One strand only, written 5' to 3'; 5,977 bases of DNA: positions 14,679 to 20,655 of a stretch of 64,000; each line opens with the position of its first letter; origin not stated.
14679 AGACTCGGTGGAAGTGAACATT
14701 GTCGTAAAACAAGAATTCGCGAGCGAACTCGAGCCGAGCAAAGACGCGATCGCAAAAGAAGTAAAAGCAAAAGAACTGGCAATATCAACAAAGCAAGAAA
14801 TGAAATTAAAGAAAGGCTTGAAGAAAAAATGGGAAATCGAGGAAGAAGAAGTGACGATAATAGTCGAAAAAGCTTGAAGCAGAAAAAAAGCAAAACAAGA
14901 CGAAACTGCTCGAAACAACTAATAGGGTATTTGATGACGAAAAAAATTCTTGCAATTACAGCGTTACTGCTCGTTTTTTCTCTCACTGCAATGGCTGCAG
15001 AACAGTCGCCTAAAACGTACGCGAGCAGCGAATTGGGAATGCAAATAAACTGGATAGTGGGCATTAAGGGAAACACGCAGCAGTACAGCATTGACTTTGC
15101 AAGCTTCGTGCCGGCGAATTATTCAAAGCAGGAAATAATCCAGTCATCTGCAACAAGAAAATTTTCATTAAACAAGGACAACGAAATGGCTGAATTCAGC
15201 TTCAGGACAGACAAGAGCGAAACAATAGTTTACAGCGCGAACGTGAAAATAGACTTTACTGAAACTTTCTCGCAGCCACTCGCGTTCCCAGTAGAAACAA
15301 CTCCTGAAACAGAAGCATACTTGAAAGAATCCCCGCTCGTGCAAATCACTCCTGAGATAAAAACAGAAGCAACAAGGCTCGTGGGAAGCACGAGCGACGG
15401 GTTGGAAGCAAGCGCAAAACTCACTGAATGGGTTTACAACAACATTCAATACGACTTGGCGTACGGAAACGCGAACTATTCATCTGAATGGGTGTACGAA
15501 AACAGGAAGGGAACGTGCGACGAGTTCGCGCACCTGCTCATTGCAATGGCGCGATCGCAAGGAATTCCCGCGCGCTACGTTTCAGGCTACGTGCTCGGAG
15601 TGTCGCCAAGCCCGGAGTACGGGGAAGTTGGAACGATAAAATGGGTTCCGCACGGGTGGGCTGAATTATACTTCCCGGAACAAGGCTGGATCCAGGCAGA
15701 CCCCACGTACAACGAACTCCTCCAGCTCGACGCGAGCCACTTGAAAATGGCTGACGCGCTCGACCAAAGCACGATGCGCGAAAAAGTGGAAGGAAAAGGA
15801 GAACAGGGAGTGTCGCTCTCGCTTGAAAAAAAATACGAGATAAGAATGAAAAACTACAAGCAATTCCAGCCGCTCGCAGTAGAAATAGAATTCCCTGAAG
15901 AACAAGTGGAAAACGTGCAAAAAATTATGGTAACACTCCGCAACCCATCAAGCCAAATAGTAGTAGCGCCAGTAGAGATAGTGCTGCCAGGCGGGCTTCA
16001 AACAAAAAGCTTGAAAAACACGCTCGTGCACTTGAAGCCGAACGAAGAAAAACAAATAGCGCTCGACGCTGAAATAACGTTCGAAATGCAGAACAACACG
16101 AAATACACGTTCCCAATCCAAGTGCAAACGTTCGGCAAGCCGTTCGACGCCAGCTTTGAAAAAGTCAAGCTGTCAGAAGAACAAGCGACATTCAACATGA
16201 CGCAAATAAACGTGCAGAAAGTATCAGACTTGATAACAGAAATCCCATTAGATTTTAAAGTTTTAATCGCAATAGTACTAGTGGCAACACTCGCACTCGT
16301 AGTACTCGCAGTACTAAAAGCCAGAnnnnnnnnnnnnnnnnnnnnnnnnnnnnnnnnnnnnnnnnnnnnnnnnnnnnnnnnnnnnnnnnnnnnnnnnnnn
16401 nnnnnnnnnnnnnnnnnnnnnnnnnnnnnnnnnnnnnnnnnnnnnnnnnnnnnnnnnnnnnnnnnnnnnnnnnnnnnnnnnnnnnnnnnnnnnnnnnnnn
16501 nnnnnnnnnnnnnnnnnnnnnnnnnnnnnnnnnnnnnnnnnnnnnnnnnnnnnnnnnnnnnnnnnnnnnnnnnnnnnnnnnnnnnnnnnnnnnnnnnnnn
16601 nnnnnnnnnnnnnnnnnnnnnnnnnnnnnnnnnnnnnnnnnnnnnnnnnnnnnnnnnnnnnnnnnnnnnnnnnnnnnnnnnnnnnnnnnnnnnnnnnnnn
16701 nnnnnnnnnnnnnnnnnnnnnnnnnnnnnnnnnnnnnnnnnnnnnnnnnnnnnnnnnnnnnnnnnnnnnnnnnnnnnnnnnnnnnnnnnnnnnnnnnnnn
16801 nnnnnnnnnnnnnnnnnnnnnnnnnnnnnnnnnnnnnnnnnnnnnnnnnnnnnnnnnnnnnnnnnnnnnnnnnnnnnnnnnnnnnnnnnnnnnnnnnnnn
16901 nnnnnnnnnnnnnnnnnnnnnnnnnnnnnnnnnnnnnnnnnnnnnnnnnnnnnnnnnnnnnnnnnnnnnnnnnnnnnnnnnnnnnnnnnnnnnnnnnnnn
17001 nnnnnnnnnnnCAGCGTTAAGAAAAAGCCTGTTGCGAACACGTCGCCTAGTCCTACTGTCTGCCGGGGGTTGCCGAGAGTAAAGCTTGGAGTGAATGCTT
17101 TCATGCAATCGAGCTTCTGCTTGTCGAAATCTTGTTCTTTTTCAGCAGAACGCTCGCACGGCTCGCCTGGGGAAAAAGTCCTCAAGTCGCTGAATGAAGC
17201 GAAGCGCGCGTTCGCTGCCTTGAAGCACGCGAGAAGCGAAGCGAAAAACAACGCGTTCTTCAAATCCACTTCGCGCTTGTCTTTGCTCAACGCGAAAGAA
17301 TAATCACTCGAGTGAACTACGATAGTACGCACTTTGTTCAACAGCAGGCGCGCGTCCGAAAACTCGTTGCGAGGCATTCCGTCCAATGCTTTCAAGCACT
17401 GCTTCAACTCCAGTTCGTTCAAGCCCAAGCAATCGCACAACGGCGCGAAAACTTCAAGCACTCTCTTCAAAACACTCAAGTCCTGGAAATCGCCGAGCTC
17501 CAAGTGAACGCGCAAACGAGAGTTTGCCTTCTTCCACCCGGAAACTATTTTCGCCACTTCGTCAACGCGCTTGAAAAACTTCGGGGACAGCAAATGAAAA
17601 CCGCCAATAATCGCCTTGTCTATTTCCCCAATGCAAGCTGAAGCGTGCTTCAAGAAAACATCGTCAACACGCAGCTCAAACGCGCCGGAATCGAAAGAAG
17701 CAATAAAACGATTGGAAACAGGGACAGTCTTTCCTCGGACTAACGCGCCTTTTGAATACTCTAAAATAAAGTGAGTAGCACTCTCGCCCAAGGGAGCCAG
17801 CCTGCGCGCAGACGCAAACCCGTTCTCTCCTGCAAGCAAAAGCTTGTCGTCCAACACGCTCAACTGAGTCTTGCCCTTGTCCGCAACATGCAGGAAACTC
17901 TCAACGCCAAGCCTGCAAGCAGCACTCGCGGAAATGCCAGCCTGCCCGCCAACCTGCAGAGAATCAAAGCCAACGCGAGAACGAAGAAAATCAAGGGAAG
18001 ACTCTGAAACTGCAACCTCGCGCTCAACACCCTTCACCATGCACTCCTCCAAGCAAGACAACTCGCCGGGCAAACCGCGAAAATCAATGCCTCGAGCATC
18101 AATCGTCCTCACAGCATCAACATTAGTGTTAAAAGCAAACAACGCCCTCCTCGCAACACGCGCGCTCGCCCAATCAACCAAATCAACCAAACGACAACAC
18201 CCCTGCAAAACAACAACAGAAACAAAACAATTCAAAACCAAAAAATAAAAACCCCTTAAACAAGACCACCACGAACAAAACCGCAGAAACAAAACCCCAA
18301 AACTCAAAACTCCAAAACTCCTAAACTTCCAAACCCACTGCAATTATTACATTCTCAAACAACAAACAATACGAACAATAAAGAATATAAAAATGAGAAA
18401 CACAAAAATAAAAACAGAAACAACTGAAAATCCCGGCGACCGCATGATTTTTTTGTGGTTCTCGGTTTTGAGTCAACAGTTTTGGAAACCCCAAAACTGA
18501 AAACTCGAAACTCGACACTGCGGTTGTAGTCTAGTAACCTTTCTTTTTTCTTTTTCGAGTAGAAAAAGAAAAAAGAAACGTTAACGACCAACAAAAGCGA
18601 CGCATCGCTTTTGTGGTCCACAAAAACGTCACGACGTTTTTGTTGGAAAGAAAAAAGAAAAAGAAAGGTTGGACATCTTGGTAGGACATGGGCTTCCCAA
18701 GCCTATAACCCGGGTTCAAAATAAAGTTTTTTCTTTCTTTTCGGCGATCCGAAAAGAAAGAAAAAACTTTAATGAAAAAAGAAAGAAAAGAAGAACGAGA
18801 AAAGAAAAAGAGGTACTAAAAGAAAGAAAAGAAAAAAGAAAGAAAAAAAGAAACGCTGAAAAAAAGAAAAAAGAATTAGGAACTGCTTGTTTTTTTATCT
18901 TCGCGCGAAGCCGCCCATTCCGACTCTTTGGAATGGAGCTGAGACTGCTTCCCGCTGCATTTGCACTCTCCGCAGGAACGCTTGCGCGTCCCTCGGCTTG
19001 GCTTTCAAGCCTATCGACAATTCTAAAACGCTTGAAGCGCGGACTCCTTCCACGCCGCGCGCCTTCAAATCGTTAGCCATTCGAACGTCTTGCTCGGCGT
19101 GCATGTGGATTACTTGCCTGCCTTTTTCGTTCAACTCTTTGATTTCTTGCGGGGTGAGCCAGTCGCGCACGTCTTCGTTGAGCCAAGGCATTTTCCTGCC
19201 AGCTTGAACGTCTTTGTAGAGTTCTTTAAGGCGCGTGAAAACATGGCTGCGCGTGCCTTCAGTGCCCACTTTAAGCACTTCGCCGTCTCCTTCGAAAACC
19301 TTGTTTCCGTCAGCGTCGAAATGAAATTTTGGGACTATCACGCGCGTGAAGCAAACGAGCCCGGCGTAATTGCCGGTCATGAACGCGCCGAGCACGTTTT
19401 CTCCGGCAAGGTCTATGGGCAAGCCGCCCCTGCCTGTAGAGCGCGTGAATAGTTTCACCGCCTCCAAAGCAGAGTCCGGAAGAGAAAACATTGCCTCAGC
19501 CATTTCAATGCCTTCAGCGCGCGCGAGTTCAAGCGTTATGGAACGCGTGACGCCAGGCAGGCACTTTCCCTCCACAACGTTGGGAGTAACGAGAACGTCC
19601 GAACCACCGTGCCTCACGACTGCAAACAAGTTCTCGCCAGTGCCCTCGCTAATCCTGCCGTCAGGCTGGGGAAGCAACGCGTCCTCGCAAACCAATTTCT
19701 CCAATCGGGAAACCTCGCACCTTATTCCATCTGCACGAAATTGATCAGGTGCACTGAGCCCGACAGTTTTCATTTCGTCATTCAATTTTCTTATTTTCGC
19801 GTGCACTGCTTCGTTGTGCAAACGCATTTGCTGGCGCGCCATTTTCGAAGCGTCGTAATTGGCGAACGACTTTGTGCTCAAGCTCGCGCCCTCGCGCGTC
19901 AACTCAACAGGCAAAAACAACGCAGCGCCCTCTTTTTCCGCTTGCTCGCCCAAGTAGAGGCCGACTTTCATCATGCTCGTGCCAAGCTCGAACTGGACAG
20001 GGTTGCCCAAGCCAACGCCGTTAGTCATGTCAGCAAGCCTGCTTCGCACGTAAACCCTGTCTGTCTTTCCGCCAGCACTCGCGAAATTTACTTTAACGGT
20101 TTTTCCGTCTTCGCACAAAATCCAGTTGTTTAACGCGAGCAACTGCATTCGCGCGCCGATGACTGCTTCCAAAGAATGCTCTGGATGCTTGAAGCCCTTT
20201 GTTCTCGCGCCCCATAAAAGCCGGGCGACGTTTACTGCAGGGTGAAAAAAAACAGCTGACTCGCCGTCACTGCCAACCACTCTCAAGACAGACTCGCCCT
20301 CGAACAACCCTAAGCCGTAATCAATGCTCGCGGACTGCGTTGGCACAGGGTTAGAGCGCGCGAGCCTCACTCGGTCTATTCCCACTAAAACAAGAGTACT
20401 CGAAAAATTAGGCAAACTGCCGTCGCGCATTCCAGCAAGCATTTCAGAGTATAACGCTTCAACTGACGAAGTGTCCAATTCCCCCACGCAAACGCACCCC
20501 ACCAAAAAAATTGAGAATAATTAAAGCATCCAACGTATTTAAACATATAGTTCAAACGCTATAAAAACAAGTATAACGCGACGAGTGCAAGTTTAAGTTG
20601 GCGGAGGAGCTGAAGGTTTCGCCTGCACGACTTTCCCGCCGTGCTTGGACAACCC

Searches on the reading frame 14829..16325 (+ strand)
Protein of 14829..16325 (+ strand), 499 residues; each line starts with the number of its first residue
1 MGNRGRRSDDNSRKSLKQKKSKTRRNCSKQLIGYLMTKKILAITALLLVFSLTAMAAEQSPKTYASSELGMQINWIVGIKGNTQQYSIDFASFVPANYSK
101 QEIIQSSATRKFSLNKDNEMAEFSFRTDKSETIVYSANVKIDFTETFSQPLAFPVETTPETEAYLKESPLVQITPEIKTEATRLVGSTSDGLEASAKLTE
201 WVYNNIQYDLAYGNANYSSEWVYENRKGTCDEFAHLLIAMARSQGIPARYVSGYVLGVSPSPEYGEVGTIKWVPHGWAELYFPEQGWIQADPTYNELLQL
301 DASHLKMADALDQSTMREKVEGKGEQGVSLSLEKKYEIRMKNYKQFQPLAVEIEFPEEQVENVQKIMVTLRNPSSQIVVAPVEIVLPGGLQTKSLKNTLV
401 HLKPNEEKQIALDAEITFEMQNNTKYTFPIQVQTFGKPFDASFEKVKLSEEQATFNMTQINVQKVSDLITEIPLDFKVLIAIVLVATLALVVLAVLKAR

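Call 32: find_homologous_proteins(query=window:14829-16325:+)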
Query window:14829-16325:+ (499 aa): 45 proteins with E <= 0.001 among 8000 candidates.
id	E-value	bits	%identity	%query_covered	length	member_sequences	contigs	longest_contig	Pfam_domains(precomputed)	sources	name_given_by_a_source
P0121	0.0e+0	1017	100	93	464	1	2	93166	PF01841.26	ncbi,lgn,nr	ncbi:transglutaminase domain-containing protein [Candidatus Micrarchaeota archaeon]|nr:transglutamin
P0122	3.8e-242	822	80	93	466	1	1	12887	PF01841.26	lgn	-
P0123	1.7e-186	639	59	92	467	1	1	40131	PF01841.26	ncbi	-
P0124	7.3e-52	195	33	80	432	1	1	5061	PF01841.26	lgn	-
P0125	2.6e-40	157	33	67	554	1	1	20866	PF01841.26,PF04473.19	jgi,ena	-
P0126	9.4e-36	142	32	62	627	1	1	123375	PF01841.26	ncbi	ncbi:MAG: transglutaminase-like domain-containing protein [Candidatus Nanoarchaeia archaeon]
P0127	2.6e-35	140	29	80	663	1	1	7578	PF01841.26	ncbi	-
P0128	1.3e-34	138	34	55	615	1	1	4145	PF01841.26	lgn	-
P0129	6.1e-32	129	26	78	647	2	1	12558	PF01841.26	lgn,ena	-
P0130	2.1e-18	85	28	57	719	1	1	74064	PF01841.26,PF04473.19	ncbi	-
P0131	1.8e-14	72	32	42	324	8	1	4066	PF08379.16,PF01841.26,PF04473.19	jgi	jgi:transglutaminase-like putative cysteine protease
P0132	1.3e-13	69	32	34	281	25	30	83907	PF08379.16,PF01841.26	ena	-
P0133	4.1e-13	67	36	27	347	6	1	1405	PF08379.16,PF01841.26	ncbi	-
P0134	1.1e-12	66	28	46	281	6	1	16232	PF08379.16,PF01841.26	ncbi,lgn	-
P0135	3.5e-12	64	31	34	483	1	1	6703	PF01841.26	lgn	-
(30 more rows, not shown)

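Call 33: find_encoding_contigs(protein=P0122, flank=10000, max_places=3)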
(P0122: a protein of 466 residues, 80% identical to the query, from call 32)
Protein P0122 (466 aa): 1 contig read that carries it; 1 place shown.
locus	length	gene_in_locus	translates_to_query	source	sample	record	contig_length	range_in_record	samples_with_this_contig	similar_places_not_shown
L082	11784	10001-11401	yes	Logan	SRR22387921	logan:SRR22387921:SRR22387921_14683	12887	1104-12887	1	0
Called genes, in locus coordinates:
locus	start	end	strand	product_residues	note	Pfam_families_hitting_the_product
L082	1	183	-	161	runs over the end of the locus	PF03891:DUF333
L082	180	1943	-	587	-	PF02463:SMC_N (faint), PF03215:Rad17 (faint), PF00005:ABC_tran, PF13304:AAA_21 (faint), PF00005:ABC_tran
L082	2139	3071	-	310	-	-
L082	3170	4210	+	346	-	PF26356:Pelota_N, PF03464:eRF1_2 (faint), PF03465:eRF1_3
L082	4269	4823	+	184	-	-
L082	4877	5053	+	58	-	-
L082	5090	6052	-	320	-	PF03215:Rad17 (weak), PF05496:RuvB_N, PF13173:AAA_14 (weak), PF00004:AAA, PF13177:DNA_pol3_delta2 (weak), PF21960:RCF1-5-like_lid (weak), PF25361:AAA_lid_RFC1 (weak), PF08542:Rep_fac_C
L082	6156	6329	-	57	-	-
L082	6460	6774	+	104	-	-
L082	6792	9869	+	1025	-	PF00133:tRNA-synt_1, PF09334:tRNA-synt_1g (weak), PF01406:tRNA-synt_1e (weak), PF08264:Anticodon_1, PF19302:DUF5915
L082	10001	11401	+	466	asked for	PF01841:Transglut_core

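Call 34: find_encoding_contigs(protein=P0123, flank=10000, max_places=3)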
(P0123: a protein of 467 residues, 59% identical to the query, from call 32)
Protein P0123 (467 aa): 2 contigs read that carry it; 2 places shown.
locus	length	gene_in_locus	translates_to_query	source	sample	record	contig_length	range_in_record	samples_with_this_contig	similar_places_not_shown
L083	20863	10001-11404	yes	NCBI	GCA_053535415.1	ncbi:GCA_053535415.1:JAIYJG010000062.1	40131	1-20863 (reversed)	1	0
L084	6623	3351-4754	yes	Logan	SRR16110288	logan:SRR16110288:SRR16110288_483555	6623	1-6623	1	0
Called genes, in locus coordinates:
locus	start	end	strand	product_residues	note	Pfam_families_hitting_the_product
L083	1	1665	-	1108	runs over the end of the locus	PF08241:Methyltransf_11 (faint)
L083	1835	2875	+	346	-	PF26356:Pelota_N, PF03464:eRF1_2, PF03465:eRF1_3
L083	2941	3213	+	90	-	-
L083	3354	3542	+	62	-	-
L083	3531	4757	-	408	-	PF00158:Sigma54_activat, PF13191:AAA_16 (weak), PF14532:Sigma54_activ_2, PF00004:AAA (weak), PF07728:AAA_5, PF25601:AAA_lid_14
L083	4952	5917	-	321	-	PF05496:RuvB_N (weak), PF13177:DNA_pol3_delta2, PF00004:AAA, PF13173:AAA_14 (weak), PF25361:AAA_lid_RFC1, PF08542:Rep_fac_C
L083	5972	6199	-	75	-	PF07927:HicA_toxin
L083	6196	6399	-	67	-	-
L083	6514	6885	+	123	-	-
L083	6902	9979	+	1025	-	PF00133:tRNA-synt_1, PF09334:tRNA-synt_1g (weak), PF01406:tRNA-synt_1e (weak), PF08264:Anticodon_1, PF19302:DUF5915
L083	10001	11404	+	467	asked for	PF01841:Transglut_core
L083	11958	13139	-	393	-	PF04587:ADP_PFK_GK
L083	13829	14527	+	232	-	PF02002:TFIIE_alpha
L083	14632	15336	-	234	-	PF02511:Thy1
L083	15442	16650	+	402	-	-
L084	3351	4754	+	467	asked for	PF01841:Transglut_core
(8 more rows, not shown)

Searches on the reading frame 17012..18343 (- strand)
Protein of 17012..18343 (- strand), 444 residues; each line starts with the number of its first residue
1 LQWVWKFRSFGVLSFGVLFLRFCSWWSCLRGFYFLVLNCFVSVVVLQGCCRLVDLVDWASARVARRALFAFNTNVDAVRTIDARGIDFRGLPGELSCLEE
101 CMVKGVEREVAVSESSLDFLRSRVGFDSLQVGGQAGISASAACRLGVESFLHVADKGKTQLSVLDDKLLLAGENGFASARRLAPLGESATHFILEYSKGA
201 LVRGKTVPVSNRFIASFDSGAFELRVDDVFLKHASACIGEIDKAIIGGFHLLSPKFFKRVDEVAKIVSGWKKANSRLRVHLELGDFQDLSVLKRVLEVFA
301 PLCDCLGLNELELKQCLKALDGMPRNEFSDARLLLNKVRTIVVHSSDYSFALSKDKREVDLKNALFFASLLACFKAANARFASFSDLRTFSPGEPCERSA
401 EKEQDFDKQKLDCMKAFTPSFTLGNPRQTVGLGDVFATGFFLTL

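Call 56: search_protein_families(library=pfam, proteins=[window:17012-18343:-], max_evalue=0.001)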
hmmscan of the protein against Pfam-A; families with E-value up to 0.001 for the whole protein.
window:17012-18343:- (444 aa): 1 family
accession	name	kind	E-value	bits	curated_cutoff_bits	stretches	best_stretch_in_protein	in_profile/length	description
PF04587.20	ADP_PFK_GK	-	6.6e-45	154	27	1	100-441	53-428/430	ADP-specific Phosphofructokinase/Glucokinase conserved region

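Call 65: find_homologous_proteins(query=window:17012-18190:-, max_evalue=1e-30)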
Query window:17012-18190:- (393 aa): 46 proteins with E <= 1e-30 among 6677 candidates.
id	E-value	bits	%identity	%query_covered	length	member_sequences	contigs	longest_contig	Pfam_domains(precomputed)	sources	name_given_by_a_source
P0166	1.6e-255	865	100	100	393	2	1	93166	PF04587.21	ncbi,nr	ncbi:hypothetical protein HY992_04795 [Candidatus Micrarchaeota archaeon]|nr:hypothetical protein [C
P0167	7.0e-227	771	88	100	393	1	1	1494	PF04587.21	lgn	-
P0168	4.3e-167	574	66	100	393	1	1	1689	PF04587.21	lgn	-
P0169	4.1e-159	548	64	100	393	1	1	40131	PF04587.21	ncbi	-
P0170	4.5e-77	278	40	100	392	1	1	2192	PF04587.21,PF00294.30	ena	-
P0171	4.0e-72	262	40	96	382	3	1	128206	PF04587.21,PF00294.30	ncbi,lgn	ncbi:MAG: ADP-dependent glucokinase/phosphofructokinase [Candidatus Micrarchaeia archaeon]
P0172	1.3e-71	260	39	99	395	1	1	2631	PF04587.21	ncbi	ncbi:MAG: ADP-dependent glucokinase/phosphofructokinase [Candidatus Micrarchaeota archaeon]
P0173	3.1e-69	252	37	99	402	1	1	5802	PF04587.21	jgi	-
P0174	4.8e-69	252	39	96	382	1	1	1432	PF04587.21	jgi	-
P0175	1.2e-65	240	36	99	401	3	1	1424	PF04587.21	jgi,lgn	jgi:ADP-dependent phosphofructokinase/glucokinase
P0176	8.3e-65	238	36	99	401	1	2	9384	PF04587.21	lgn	-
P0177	2.6e-63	233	39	98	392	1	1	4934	PF04587.21,PF00294.30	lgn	-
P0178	3.6e-60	222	37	99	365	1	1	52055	PF04587.21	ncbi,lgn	ncbi:MAG: ADP-dependent glucokinase/phosphofructokinase [Candidatus Micrarchaeia archaeon]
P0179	9.1e-58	214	38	80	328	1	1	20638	PF04587.21,PF00294.30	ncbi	-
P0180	4.6e-52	196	34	100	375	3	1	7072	PF04587.21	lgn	-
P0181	2.2e-51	193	33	100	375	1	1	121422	PF04587.21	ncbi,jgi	jgi:ADP-dependent phosphofructokinase/glucokinase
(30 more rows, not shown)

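Call 66: find_encoding_contigs(protein=P0168, flank=3000, max_places=2)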
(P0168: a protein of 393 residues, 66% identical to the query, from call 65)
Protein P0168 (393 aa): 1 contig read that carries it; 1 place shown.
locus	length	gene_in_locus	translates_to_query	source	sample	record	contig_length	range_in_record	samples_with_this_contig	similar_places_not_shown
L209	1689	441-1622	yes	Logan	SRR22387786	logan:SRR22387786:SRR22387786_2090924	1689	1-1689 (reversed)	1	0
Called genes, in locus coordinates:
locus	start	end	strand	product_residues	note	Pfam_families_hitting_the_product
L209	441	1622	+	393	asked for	PF04587:ADP_PFK_GK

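Call 67: find_encoding_contigs(protein=P0167, flank=3000, max_places=2)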
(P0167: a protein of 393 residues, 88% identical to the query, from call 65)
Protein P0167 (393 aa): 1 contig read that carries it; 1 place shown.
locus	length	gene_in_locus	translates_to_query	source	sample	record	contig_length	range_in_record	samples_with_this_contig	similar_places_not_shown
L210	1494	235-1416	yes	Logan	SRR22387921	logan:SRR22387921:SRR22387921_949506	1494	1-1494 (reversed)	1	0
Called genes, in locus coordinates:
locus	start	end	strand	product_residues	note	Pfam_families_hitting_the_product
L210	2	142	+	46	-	?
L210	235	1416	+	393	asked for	PF04587:ADP_PFK_GK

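Call 68: find_encoding_contigs(protein=P0171, flank=3000, max_places=2)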
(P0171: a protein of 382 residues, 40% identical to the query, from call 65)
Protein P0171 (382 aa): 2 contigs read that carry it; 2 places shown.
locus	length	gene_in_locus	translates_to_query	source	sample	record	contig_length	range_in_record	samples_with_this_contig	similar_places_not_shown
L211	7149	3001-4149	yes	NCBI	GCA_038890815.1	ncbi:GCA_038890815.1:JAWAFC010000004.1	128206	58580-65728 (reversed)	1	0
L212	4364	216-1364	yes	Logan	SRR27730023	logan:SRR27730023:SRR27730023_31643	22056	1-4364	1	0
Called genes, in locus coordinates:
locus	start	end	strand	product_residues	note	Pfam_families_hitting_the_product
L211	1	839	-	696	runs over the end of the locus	PF01841:Transglut_core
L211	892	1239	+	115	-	PF02261:Asp_decarbox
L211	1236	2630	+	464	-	PF01841:Transglut_core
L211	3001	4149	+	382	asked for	PF04587:ADP_PFK_GK, PF00294:PfkB (faint), PF04587:ADP_PFK_GK (weak)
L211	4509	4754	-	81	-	-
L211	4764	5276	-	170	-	-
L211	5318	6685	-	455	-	PF06068:TIP49, PF05496:RuvB_N (faint), PF13191:AAA_16 (faint), PF00004:AAA (weak), PF13401:AAA_22 (faint), PF17856:TIP49_C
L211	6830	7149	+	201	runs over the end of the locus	PF02002:TFIIE_alpha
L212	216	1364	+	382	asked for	PF04587:ADP_PFK_GK, PF00294:PfkB (faint), PF04587:ADP_PFK_GK (weak)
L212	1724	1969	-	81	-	-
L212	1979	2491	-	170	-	-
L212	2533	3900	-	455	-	PF06068:TIP49, PF05496:RuvB_N (faint), PF13191:AAA_16 (faint), PF00004:AAA (weak), PF13401:AAA_22 (faint), PF17856:TIP49_C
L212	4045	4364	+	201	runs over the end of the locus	PF02002:TFIIE_alpha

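Call 74: find_encoding_contigs(protein=P0178, flank=4000, max_places=1)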
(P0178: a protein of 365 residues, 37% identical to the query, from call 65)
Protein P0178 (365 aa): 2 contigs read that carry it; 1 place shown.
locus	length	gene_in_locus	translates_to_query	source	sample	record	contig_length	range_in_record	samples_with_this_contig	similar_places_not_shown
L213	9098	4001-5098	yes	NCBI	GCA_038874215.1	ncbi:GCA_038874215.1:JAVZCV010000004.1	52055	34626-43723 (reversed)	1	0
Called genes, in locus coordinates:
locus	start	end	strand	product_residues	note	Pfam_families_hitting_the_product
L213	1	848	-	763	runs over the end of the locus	PF02463:SMC_N, PF13175:AAA_15, PF13304:AAA_21 (faint), PF13476:AAA_23, PF13555:AAA_29 (weak), PF02463:SMC_N, PF04423:Rad50_zn_hook (weak)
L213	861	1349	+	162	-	PF01927:Mut7-C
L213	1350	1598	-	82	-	PF00736:EF1_GNE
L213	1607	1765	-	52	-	PF07754:Ribosomal_aS21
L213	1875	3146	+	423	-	PF00526:Dicty_CTDC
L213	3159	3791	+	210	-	-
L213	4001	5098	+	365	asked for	PF04587:ADP_PFK_GK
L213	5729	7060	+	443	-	PF03951:Gln-synt_N, PF00120:Gln-synt_C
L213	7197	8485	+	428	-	PF03951:Gln-synt_N (weak), PF00120:Gln-synt_C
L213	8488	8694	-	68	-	-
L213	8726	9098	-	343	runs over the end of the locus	PF26356:Pelota_N, PF03464:eRF1_2 (weak), PF03465:eRF1_3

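Call 75: find_encoding_contigs(protein=P0181, flank=4000, max_places=1)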
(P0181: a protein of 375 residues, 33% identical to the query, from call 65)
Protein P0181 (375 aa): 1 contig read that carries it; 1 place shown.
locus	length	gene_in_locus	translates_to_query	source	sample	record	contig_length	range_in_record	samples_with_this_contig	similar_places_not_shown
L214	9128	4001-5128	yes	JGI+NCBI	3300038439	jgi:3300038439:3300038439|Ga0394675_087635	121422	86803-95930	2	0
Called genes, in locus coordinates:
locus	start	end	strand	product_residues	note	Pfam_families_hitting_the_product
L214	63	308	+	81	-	PF21344:Zn_ribbon_LysW (weak)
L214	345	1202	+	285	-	PF22626:LysX_preATP_grasp, PF02655:ATP-grasp_3, PF02786:CPSase_L_D2 (weak), PF08443:RimK, PF02955:GSH-S_ATP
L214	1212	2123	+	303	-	PF02729:OTCace_N, PF00185:OTCace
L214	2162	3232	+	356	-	PF00579:tRNA-synt_1b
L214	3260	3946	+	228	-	PF01988:VIT1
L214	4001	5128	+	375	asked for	PF04587:ADP_PFK_GK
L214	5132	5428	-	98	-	-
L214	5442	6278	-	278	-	-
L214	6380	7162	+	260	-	PF01798:Nop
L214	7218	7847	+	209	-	PF00149:Metallophos, PF12850:Metallophos_2, PF14582:Metallophos_3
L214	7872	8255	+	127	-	PF00583:Acetyltransf_1, PF13673:Acetyltransf_10, PF13508:Acetyltransf_7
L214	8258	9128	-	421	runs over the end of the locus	PF01566:Nramp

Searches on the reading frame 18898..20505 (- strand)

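Call 55: search_protein_families(library=pfam, proteins=[window:18898-20505:-], max_evalue=0.001)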
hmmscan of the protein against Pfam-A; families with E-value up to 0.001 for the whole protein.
window:18898-20505:- (536 aa): 1 family
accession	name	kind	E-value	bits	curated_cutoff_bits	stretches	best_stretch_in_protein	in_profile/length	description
PF01063.24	Aminotran_4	-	9e-12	45.7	28.5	1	273-364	135-220/223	Amino-transferase class IV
